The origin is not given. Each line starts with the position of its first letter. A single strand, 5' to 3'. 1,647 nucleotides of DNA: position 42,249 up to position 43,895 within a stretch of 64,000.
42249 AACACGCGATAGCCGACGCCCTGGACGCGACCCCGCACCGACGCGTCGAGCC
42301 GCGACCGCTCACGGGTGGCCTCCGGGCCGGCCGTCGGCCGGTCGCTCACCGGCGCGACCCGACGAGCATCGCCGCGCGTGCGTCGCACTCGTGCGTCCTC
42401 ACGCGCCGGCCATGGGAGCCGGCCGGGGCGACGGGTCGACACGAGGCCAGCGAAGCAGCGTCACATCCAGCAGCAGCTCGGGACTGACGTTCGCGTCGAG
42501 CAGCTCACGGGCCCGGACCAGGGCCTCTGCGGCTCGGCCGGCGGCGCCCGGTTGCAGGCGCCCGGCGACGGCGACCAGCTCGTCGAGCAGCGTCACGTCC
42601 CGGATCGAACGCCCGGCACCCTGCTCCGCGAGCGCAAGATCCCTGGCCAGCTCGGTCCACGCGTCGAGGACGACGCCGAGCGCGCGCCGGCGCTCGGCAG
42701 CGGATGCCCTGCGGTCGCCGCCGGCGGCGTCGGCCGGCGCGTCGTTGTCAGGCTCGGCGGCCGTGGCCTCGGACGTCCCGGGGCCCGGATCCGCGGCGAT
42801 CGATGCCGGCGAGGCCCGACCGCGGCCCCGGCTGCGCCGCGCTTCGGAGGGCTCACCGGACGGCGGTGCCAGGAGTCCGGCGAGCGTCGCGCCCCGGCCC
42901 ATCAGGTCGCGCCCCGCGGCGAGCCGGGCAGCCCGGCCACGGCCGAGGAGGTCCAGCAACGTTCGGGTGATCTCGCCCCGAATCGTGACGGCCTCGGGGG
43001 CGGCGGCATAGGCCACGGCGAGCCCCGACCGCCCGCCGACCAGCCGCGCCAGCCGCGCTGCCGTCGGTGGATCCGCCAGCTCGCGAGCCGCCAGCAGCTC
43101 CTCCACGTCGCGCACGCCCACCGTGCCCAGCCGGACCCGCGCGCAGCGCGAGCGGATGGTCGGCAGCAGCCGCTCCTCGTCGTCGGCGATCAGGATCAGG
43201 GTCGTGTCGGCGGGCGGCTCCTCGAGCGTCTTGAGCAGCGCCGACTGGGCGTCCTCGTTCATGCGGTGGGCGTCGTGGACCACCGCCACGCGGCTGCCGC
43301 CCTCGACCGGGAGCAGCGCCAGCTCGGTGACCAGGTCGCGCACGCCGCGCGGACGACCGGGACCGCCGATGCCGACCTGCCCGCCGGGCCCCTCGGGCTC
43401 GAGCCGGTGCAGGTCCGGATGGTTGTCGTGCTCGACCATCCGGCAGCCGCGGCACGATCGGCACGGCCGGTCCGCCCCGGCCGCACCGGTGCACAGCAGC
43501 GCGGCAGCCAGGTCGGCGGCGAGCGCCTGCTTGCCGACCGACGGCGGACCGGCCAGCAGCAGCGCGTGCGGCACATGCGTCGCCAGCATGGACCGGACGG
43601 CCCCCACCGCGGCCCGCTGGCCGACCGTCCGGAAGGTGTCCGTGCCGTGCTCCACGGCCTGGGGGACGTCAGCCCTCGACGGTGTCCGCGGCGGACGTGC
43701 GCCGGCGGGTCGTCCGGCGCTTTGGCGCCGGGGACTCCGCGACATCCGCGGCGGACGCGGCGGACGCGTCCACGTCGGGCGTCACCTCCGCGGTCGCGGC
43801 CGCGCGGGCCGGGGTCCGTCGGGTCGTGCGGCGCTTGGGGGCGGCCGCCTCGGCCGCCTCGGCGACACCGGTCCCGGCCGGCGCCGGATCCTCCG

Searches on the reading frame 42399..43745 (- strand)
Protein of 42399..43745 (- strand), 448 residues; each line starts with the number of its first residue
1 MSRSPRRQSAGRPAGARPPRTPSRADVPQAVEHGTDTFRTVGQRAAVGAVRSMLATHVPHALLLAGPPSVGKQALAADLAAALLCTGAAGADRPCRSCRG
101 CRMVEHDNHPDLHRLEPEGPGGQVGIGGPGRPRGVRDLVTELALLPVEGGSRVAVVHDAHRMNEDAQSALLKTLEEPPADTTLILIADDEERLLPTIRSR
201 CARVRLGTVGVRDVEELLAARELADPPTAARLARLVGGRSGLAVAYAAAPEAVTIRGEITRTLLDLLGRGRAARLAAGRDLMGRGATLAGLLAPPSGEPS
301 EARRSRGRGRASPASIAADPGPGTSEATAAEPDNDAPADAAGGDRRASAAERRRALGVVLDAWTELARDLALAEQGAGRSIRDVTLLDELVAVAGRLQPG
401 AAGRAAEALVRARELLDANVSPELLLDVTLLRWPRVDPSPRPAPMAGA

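Call 78: search_protein_families(library=pfam, proteins=[window:42399-43745:-], max_evalue=0.0001)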
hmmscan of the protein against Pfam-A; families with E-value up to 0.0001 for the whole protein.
window:42399-43745:- (448 aa): 1 family
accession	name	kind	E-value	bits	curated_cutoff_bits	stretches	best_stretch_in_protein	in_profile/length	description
PF13177.12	DNA_pol3_delta2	-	1.8e-38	132.5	27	1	52-206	12-157/161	DNA polymerase III, delta subunit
